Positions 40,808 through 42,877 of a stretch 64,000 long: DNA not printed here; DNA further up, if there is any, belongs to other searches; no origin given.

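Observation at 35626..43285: Two back-to-back paralogous TolB-like propellers, each carrying a single CANCH heme motif, one fused to and one co-transcribed with a TPR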

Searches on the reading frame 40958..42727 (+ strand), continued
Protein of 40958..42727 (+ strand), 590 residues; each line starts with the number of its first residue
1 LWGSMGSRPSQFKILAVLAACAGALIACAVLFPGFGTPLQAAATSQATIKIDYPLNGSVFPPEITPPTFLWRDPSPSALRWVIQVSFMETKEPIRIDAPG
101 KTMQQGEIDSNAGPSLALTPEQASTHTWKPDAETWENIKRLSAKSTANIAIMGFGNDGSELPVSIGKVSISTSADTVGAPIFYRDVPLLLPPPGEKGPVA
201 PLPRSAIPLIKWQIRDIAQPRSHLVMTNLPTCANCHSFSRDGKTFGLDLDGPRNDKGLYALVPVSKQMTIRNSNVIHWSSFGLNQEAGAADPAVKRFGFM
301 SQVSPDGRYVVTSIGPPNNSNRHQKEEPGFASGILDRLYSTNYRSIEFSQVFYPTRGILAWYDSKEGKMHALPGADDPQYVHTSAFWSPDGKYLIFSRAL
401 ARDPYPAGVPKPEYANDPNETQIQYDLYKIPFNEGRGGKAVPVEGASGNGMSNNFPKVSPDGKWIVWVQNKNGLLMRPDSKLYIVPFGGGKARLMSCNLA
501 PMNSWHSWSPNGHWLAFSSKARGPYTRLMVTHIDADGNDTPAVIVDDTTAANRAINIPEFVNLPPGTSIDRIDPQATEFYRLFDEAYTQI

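Call 28: find_encoding_contigs(protein=P0240, flank=10000, max_places=2)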
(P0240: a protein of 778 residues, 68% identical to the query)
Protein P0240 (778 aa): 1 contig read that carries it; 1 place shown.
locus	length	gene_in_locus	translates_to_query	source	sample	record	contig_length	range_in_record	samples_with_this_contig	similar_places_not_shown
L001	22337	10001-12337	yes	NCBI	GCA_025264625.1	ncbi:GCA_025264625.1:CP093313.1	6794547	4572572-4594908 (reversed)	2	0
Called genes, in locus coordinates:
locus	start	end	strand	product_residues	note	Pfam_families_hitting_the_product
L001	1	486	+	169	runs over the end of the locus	PF13548:DUF4126 (weak)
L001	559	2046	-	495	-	PF20245:DUF6600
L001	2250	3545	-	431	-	PF00999:Na_H_Exchanger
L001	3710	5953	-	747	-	PF04773:FecR (faint)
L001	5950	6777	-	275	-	-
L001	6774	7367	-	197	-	PF04542:Sigma70_r2, PF08281:Sigma70_r4_2, PF04545:Sigma70_r4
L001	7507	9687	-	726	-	PF00664:ABC_membrane, PF00005:ABC_tran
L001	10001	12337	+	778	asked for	PF07676:PD40 (faint), PF13431:TPR_17 (faint), PF26550:Tricorn_2nd (faint), PF26549:Tricorn_N, PF07719:TPR_2 (faint), PF23914:TPR_CcmH_CycH (faint), PF14559:TPR_19 (weak), PF13414:TPR_11 (weak), +9 more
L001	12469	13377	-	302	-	PF01869:BcrAD_BadFG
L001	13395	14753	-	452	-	PF01663:Phosphodiest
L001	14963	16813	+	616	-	PF01594:AI-2E_transport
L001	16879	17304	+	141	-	PF01978:TrmB (weak), PF03965:Penicillinase_R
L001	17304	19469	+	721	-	PF05569:Peptidase_M56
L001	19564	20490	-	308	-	PF01619:Pro_dh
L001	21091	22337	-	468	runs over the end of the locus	PF16499:Melibiase_2, PF17801:Melibiase_C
